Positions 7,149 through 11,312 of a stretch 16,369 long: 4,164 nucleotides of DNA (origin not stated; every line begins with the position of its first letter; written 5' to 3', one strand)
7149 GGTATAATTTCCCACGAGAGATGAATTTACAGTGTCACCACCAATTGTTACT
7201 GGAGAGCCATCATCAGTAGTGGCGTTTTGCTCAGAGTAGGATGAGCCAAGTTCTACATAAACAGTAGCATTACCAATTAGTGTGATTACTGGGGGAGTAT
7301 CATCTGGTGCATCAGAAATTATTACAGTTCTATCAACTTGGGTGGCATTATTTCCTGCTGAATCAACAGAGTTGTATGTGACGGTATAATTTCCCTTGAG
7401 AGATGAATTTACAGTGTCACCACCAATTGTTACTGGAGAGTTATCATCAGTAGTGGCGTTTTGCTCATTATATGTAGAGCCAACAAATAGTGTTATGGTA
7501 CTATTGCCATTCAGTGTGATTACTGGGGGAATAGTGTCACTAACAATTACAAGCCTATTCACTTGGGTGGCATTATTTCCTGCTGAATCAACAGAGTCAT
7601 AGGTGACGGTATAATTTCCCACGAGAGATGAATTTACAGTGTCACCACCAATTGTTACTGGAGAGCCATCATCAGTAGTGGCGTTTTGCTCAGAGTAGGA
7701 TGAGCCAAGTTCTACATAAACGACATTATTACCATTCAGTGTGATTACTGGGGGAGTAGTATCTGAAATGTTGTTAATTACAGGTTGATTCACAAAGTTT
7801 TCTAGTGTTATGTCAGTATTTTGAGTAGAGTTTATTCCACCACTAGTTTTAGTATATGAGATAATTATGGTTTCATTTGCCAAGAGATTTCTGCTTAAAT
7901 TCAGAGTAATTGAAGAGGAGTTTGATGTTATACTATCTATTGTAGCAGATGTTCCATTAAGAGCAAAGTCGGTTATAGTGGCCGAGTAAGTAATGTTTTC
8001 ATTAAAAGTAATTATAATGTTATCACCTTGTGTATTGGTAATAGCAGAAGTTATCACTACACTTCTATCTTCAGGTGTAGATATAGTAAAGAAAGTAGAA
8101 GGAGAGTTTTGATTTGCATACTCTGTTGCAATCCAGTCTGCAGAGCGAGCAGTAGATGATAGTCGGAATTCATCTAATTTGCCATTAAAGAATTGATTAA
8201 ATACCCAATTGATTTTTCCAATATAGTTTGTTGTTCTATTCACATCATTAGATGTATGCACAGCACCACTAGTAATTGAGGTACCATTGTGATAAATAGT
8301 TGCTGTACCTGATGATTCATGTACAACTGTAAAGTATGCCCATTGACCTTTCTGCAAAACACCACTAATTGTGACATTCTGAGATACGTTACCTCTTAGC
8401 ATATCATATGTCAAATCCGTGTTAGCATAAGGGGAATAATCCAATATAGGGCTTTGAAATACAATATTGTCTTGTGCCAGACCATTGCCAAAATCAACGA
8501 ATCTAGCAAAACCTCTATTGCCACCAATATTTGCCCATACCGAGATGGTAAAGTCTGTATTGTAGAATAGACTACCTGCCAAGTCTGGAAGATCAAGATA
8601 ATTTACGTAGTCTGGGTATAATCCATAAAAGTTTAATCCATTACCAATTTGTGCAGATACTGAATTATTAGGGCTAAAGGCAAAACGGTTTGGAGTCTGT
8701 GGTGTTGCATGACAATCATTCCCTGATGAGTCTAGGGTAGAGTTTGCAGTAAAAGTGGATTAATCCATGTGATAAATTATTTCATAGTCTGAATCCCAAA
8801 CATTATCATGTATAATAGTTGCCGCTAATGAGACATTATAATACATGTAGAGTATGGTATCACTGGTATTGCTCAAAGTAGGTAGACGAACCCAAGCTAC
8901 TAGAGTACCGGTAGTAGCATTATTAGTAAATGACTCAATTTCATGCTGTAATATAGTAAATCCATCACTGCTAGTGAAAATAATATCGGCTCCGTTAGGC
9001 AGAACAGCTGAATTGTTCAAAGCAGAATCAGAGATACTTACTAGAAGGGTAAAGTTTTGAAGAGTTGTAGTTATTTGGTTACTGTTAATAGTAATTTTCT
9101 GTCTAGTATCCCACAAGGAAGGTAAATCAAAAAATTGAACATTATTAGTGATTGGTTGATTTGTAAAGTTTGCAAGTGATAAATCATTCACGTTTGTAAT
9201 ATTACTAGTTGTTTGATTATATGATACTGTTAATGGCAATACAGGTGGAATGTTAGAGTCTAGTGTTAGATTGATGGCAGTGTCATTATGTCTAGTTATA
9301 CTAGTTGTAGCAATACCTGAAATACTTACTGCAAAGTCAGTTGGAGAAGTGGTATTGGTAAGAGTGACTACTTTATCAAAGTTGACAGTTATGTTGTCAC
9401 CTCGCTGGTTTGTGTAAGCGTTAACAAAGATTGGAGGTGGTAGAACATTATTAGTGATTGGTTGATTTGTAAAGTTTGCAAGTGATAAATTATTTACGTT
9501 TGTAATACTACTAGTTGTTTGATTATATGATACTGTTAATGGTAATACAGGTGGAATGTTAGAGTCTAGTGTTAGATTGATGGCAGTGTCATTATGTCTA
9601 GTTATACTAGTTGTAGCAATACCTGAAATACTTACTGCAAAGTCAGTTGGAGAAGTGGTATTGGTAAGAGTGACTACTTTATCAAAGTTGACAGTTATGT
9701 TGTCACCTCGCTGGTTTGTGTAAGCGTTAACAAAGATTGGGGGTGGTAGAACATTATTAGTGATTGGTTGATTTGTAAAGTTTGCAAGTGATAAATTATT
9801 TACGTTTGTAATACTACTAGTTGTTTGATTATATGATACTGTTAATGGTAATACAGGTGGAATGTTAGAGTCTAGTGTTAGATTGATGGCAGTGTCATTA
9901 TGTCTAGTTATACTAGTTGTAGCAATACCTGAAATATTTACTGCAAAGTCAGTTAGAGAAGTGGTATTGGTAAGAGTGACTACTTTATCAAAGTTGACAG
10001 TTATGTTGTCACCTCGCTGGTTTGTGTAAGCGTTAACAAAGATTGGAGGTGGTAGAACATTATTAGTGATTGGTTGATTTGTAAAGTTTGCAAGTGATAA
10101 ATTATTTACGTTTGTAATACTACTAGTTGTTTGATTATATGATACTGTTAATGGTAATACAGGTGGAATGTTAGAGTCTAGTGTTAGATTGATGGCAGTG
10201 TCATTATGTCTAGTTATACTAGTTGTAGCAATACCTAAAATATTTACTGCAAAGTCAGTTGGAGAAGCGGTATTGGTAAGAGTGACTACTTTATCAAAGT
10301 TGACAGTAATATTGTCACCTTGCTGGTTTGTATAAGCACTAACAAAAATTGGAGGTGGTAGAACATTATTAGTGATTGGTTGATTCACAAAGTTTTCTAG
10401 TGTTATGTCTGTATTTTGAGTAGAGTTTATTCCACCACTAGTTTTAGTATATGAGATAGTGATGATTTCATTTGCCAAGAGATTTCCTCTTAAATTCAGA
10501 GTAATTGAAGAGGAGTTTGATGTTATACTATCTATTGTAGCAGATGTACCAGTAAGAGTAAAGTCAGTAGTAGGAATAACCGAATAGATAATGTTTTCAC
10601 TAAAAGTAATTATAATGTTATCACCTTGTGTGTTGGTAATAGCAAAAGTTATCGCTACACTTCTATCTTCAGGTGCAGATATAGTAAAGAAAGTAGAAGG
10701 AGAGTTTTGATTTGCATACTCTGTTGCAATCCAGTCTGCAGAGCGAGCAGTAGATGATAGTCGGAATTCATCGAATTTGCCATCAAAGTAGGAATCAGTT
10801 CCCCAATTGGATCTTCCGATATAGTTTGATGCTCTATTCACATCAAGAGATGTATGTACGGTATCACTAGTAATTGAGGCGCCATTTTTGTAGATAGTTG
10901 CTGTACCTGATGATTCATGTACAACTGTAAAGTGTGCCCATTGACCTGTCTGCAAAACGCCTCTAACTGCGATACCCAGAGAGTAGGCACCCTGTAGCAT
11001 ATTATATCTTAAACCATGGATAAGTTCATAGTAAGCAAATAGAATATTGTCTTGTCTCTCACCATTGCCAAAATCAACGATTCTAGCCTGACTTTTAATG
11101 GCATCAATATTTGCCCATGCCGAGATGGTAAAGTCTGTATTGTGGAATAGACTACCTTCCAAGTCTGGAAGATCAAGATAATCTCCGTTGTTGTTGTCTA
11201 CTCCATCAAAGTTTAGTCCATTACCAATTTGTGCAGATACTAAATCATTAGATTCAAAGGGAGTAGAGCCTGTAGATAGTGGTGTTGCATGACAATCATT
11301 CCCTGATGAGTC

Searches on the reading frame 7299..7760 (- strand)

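Call 16: search_protein_families(library=pfam, proteins=[window:7299-7760:-], max_evalue=0.01)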
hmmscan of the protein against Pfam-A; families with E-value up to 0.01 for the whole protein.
seq(154 aa): 5 families
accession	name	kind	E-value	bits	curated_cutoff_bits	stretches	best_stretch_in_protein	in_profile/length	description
PF16403.11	Bact_surface_Ig-like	-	2.1e-26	92.2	27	2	81-148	1-71/71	Bacterial surface protein, Ig-like domain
PF18981.6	InlK_D3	-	9.8e-11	42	25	2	99-148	25-75/75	Internalin K domain (D3/D4)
PF19077.6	Big_13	-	0.00062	20.7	27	0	85-146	37-98/102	Bacterial Ig-like domain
PF12245.14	Big_3_2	-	0.00093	19.8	23.3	0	118-148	90-120/122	Bacterial Ig-like domain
PF07523.18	Big_3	-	0.009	16.7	21.2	0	92-130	20-56/68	Bacterial Ig-like domain (group 3)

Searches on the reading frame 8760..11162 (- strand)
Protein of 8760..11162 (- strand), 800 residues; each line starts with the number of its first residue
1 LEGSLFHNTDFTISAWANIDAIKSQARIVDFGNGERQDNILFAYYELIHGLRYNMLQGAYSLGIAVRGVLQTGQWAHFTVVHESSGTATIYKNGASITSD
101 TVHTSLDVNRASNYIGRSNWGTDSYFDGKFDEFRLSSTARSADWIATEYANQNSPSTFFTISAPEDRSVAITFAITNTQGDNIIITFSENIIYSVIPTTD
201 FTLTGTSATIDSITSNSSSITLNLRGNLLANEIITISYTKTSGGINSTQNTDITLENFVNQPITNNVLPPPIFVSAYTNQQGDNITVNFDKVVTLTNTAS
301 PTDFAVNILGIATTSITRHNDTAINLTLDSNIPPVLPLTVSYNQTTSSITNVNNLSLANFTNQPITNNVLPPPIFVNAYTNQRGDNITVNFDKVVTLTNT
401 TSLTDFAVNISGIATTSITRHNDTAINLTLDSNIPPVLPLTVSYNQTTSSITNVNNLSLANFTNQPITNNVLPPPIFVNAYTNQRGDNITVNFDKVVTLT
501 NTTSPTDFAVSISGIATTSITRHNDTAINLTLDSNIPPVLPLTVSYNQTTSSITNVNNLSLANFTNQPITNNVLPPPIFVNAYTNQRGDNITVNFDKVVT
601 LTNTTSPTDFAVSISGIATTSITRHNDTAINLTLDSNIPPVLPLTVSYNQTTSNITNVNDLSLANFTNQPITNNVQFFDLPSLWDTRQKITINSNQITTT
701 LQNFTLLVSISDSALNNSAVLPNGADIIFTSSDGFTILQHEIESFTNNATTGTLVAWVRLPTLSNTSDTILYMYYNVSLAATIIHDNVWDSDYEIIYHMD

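Call 23: find_encoding_contigs(protein=window:8760-11162:-, flank=10000, max_places=10)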
Protein window:8760-11162:- (800 aa): no gene with exactly this product is on record in the collection.

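Call 45: find_homologous_proteins(query=window:8763-11162:-, max_evalue=1e-20)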
Query window:8763-11162:- (800 aa): 34 proteins with E <= 1e-20 among 8000 candidates.
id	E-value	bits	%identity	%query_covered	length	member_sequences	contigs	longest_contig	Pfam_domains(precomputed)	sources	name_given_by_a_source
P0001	0.0e+0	1783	81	78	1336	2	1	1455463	PF13385.14,PF16403.12,PF20800.3,PF13753.13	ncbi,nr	ncbi:MAG: DUF2341 domain-containing protein [Candidatus Nitrosoabyssus spongiisocia]|nr:MAG: DUF2341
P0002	0.0e+0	1691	100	100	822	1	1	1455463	PF13385.14,PF10102.15,PF13753.13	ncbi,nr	ncbi:MAG: DUF2341 domain-containing protein [Candidatus Nitrosoabyssus spongiisocia]|nr:MAG: DUF2341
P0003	0.0e+0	1563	76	50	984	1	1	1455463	PF13385.14,PF10102.15,PF13753.13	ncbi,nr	ncbi:MAG: DUF2341 domain-containing protein [Candidatus Nitrosoabyssus spongiisocia]|nr:MAG: DUF2341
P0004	0.0e+0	1107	53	92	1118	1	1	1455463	PF13385.14,PF13753.13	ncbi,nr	ncbi:MAG: DUF2341 domain-containing protein [Candidatus Nitrosoabyssus spongiisocia]|nr:MAG: DUF2341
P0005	3.0e-273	927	81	50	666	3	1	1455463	PF13385.14,PF16403.12,PF10102.15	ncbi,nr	ncbi:MAG: DUF2341 domain-containing protein [Candidatus Nitrosoabyssus spongiisocia]|nr:MAG: DUF2341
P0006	3.1e-252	857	83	46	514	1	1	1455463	PF13385.14,PF13753.13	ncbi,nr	ncbi:MAG: LamG domain-containing protein [Candidatus Nitrosoabyssus spongiisocia]|nr:MAG: LamG domai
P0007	2.0e-221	755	84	54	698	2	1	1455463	PF13385.14,PF10102.15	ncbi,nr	ncbi:MAG: DUF2341 domain-containing protein [Candidatus Nitrosoabyssus spongiisocia]|nr:MAG: DUF2341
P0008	2.9e-175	603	76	34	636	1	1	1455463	PF13385.14,PF16403.12,PF10102.15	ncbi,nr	ncbi:MAG: DUF2341 domain-containing protein [Candidatus Nitrosoabyssus spongiisocia]|nr:MAG: DUF2341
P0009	2.1e-163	564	81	34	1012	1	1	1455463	PF18981.7,PF03284.20,PF02494.23,PF07523.19,PF13385.14,PF13750.13,PF16403.12,PF10102.15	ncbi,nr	ncbi:MAG: DUF2341 domain-containing protein [Candidatus Nitrosoabyssus spongiisocia]|nr:MAG: DUF2341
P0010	3.5e-155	536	82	34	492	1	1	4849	PF13385.14,PF16403.12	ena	-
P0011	4.8e-133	463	69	46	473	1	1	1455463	PF10102.15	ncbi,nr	ncbi:MAG: DUF2341 domain-containing protein [Candidatus Nitrosoabyssus spongiisocia]|nr:MAG: DUF2341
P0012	1.8e-117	412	80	33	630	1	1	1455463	PF18981.7,PF13385.14,PF16403.12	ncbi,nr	ncbi:MAG: DUF5011 domain-containing protein [Candidatus Nitrosoabyssus spongiisocia]|nr:MAG: DUF5011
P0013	2.5e-95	339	72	34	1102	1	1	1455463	PF18981.7,PF13385.14,PF16403.12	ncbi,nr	ncbi:MAG: DUF5011 domain-containing protein [Candidatus Nitrosoabyssus spongiisocia]|nr:MAG: DUF5011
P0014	7.3e-71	258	75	21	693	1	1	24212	PF18981.7,PF13385.14,PF16403.12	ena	-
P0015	7.0e-65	238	42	14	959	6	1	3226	PF07953.21,PF13385.14,PF10102.15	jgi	jgi:hypothetical protein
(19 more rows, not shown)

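Call 48: find_encoding_contigs(protein=P0002, flank=10000, max_places=5)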
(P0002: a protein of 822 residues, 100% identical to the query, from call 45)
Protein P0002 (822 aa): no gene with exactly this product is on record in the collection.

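Call 62: predict_structure(alignment_id=A1)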
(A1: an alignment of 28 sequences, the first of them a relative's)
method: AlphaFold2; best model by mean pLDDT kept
length: 666 residues; sequences in the alignment: 28
mean_pLDDT: 64.8   pTM: 0.59
mean pLDDT of the five models: 64.8, 62.4, 62.2, 60.6, 59.9
residues with pLDDT >= 90: 171; 70-90: 149; 50-70: 76; < 50: 270
segments of 3 or more residues with pLDDT < 50: 1-44, 46-51, 58-66, 419-458, 477-482, 484-632, 645-647, 658-666
pLDDT, mean of each block of 10 residues (from residue 1): 38 41 44 43 47 50 52 84 95 95 82 90 89 86 92 95 89 74 87 64 83 84 85 89 89 65 95 89 81 88 89 93 95 94 97 76 85 91 93 97 91 69 38 39 30 44 54 53 47 40 38 35 31 33 32 37 35 35 38 29 27 31 35 56 55 53 33
secondary structure, 60 per line:
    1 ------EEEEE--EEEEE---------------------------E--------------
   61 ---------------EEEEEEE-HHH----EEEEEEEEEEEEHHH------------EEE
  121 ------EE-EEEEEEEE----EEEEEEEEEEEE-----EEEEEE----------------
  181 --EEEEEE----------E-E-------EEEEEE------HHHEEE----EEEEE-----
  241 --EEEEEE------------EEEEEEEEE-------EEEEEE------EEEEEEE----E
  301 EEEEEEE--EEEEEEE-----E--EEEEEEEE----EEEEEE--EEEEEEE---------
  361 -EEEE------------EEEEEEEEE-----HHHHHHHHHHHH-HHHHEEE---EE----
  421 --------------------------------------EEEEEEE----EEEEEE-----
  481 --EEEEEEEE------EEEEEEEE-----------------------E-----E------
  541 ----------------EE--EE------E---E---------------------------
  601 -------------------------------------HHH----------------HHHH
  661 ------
elements in order (helices of 4 or more, strands of 3 or more residues): E7-11 E14-18 E76-82 E91-102 E118-120 E130-137 E142-153 E159-164 E183-188 E209-214 E224-226 E231-235 E243-248 E261-269 E277-282 E289-295 E300-307 E310-316 E325-332 E337-342 E345-351 E362-365 E378-386 H392-403 H405-408 E409-411 E459-465 E470-475 E483-490 E497-504 H657-660

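Call 64: fold_search(model_id=the predicted structure, library=pdb)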
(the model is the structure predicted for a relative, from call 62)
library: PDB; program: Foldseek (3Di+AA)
matches with E <= 10: 827; with E <= 0.001: 308
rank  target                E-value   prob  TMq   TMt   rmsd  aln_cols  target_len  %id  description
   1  9fyq_C                3.3e-09  1.00  0.27  0.40  17.4       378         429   13  Cryo-EM structure of native SV2A in complex with TeNT-Hc, gangliosides and Pro-Macrobody 5 (released 2025-05-21)
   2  5ho0                  6.2e-09  1.00  0.26  0.22  14.5       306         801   20  Crystal structure of AbnA (closed conformation), a GH43 extracellular arabinanase from Geobacillus stearothermophilus (released 2017-02-01)
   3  3rsj_D                7.6e-09  1.00  0.26  0.41  19.0       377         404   14  Structure of HCRF in complex with Ganglioside GD1a (released 2011-08-17)
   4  5ho2                  1.1e-08  1.00  0.26  0.22  15.4       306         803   16  Crystal structure of AbnA (open conformation), a GH43 extracellular arabinanase from Geobacillus stearothermophilus (released 2017-02-01)
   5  7ce2_A                1.2e-08  1.00  0.27  0.40   3.7       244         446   13  The Crystal structure of TeNT Hc complexed with neutralizing antibody (released 2021-04-07)
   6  3rsj_B                1.6e-08  1.00  0.23  0.37  20.1       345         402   13  Structure of HCRF in complex with Ganglioside GD1a (released 2011-08-17)
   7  7by5                  1.7e-08  1.00  0.24  0.13  19.5       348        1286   14  Tetanus neurotoxin mutant-(H233A/E234Q/H237A/Y375F) (released 2021-02-17)
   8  5hp6                  2.0e-08  1.00  0.26  0.22  15.5       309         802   19  Structure of AbnA, a GH43 extracellular arabinanase from Geobacillus stearothermophilus (a new conformational state) (released 2017-02-01)
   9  5hon_A                2.2e-08  1.00  0.26  0.76   3.5       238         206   19  Structure of Domain 4 of AbnA, a GH43 extracellular arabinanase from Geobacillus stearothermophilus, in complex with a (released 2017-02-01)
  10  1fv2_A                2.3e-08  1.00  0.26  0.38   4.4       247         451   13  The Hc fragment of tetanus toxin complexed with an analogue of its ganglioside receptor GT1B (released 2001-09-05)
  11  9arj_A                2.3e-08  1.00  0.26  0.15  19.0       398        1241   12  CryoEM structure of BoNT-NTNH-OrfX2 complex from Clostridium botulinum E1, major class (released 2025-01-22)
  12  1s0i_A                2.4e-08  1.00  0.25  0.27  13.4       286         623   12  Trypanosoma cruzi trans-sialidase in complex with sialyl-lactose (Michaelis complex) (released 2004-05-18)
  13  1ms9_A                2.4e-08  1.00  0.26  0.27  16.9       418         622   12  Triclinic form of Trypanosoma cruzi trans-sialidase, in complex with lactose (released 2003-03-25)
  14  1ms5_A                2.7e-08  1.00  0.25  0.27  17.6       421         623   10  Triclinic form of Trypanosoma cruzi trans-sialidase, soaked with N-acetylneuraminyl-a-2,3-thio-galactoside (NA-S-Gal) (released 2003-03-25)
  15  9ark_A                2.8e-08  1.00  0.26  0.15  17.1       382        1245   12  CryoEM structure of BoNT-NTNH-OrfX2 complex from Clostridium botulinum E1, minor class (released 2025-01-22)
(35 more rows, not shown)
